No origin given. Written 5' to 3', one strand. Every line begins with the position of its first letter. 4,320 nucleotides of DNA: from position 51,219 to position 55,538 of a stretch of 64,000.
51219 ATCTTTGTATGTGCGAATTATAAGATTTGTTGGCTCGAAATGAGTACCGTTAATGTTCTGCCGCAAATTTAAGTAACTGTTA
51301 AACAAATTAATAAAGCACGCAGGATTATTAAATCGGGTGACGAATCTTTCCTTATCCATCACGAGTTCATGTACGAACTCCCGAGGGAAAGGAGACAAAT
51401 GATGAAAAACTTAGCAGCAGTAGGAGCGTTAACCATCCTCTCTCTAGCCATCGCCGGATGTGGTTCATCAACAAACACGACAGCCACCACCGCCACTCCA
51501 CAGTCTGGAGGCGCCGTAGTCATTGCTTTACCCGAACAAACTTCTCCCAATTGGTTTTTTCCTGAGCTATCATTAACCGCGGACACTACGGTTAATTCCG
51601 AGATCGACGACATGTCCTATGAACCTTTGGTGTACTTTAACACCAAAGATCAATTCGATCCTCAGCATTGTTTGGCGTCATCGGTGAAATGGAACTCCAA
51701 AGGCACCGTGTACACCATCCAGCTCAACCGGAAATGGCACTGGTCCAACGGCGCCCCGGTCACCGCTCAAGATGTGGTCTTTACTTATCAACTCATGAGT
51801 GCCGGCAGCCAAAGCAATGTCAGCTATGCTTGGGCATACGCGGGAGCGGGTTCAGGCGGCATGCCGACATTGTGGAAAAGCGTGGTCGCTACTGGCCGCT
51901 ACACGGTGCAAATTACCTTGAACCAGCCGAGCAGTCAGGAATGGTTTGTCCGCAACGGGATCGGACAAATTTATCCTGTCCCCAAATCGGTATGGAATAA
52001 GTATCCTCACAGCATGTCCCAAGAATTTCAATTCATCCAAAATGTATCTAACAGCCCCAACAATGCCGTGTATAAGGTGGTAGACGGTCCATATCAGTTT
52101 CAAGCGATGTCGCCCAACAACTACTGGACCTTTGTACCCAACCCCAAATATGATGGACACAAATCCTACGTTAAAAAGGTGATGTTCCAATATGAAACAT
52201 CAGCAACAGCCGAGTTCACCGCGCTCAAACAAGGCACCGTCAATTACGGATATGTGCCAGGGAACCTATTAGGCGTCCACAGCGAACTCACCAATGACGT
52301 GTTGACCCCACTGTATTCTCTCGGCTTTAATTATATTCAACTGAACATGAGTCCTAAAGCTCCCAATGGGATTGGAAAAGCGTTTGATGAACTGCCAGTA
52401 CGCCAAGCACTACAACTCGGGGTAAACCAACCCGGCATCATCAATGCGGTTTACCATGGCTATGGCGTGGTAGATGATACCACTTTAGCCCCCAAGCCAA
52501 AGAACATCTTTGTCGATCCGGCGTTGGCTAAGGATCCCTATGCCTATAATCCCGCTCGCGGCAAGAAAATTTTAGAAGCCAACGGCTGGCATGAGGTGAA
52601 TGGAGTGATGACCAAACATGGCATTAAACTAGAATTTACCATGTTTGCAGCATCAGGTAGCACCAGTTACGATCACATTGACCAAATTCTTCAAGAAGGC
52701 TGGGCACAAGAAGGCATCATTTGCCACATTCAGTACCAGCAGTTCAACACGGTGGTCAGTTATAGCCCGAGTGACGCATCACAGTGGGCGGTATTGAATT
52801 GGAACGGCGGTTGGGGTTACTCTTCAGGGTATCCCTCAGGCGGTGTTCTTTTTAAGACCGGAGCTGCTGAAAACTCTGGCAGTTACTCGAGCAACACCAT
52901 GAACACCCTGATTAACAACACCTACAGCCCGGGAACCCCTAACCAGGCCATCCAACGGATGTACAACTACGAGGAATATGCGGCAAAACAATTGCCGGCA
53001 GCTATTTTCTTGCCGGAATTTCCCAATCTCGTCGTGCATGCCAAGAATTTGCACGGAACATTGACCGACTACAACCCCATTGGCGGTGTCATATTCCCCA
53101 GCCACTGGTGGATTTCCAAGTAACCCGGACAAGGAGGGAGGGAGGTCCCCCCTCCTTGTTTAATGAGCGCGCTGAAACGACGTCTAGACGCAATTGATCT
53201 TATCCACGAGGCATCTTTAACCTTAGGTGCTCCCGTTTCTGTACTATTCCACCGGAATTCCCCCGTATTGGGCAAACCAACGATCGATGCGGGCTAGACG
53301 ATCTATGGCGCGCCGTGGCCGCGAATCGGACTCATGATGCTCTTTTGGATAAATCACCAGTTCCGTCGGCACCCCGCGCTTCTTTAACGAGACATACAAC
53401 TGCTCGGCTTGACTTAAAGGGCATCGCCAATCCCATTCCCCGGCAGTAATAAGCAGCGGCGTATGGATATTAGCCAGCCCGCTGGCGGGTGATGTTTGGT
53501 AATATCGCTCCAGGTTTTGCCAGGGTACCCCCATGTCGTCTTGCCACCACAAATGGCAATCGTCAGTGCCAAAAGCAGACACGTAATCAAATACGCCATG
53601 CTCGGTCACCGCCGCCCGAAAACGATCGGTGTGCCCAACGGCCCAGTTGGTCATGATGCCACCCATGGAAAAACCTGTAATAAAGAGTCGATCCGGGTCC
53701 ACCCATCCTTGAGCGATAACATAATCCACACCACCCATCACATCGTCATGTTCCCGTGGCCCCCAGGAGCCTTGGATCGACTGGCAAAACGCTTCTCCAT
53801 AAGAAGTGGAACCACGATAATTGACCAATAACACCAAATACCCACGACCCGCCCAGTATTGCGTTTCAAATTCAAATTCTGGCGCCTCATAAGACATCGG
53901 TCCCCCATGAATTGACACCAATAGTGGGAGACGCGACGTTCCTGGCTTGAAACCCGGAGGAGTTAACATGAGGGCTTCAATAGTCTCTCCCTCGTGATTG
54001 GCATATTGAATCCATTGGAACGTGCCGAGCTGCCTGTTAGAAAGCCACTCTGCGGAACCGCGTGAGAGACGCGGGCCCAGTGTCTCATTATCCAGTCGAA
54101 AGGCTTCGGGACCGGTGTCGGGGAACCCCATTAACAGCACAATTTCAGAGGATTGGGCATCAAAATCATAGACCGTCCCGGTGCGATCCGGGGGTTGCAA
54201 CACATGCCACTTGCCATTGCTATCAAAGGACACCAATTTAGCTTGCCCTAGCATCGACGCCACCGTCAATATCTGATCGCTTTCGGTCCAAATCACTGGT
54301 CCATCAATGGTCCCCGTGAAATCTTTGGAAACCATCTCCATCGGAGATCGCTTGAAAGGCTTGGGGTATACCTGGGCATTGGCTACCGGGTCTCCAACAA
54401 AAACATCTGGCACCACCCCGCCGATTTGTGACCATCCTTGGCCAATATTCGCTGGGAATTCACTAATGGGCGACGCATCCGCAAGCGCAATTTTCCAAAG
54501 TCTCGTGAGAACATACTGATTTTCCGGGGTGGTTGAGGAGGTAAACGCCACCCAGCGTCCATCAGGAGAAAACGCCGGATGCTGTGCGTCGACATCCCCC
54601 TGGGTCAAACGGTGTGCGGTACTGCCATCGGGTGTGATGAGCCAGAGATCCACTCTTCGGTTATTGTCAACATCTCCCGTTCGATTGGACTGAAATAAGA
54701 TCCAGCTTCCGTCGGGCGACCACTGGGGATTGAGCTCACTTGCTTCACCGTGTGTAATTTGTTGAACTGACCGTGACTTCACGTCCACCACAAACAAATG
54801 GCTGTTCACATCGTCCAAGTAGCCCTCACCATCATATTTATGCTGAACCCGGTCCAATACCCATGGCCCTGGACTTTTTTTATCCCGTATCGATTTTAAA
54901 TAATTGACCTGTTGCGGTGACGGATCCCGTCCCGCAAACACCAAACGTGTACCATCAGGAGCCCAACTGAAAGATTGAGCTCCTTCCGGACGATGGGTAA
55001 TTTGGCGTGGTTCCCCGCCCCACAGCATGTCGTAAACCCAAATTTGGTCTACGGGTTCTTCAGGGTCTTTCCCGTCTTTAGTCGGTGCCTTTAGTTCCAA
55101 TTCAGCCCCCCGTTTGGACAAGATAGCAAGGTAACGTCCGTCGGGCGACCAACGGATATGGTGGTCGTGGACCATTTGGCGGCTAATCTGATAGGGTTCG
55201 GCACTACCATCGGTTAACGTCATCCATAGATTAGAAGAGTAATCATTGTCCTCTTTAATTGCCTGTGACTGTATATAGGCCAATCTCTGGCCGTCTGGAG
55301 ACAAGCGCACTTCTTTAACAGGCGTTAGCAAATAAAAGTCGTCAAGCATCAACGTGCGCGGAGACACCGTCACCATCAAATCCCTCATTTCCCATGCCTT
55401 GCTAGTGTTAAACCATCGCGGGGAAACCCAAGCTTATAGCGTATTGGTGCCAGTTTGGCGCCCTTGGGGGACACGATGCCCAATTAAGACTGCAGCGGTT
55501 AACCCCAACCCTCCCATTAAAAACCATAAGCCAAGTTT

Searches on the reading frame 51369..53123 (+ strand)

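Call 42: search_protein_families(library=pfam, proteins=[window:51369-53123:+], max_evalue=0.00001)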
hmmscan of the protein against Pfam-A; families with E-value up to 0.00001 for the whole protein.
window:51369-53123:+ (584 aa): 1 family
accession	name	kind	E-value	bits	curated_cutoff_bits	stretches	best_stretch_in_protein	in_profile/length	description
PF00496.27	SBP_bac_5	-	3.3e-53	181.5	32.4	1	99-487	3-355/368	Bacterial extracellular solute-binding proteins, family 5 Middle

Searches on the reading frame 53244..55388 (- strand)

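Call 42: search_protein_families(library=pfam, proteins=[window:53244-55388:-], max_evalue=0.00001)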
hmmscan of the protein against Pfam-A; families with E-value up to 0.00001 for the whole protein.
window:53244-55388:- (714 aa): 6 families
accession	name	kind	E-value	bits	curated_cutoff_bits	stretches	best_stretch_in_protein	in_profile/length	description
PF00326.27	Peptidase_S9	-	3.4e-55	187.3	22.6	1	503-708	1-209/213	Prolyl oligopeptidase family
PF07676.18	PD40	-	1.6e-28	98.4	20.9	1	209-240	2-34/38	WD40-like Beta Propeller Repeat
PF02129.25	Peptidase_S15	-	3.4e-10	40.5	23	0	506-615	46-146/262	X-Pro dipeptidyl-peptidase (S15 family)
PF00930.27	DPPIV_N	-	9.8e-10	38.1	22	0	193-235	20-62/354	Dipeptidyl peptidase IV (DPP IV) N-terminal region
PF01738.24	DLH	-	2.1e-08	34.4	21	1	548-686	79-187/217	Dienelactone hydrolase family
PF25174.1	Beta-prop_THOC3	-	2.7e-06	27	305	0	202-285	75-149/272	THOC3 beta-propeller domain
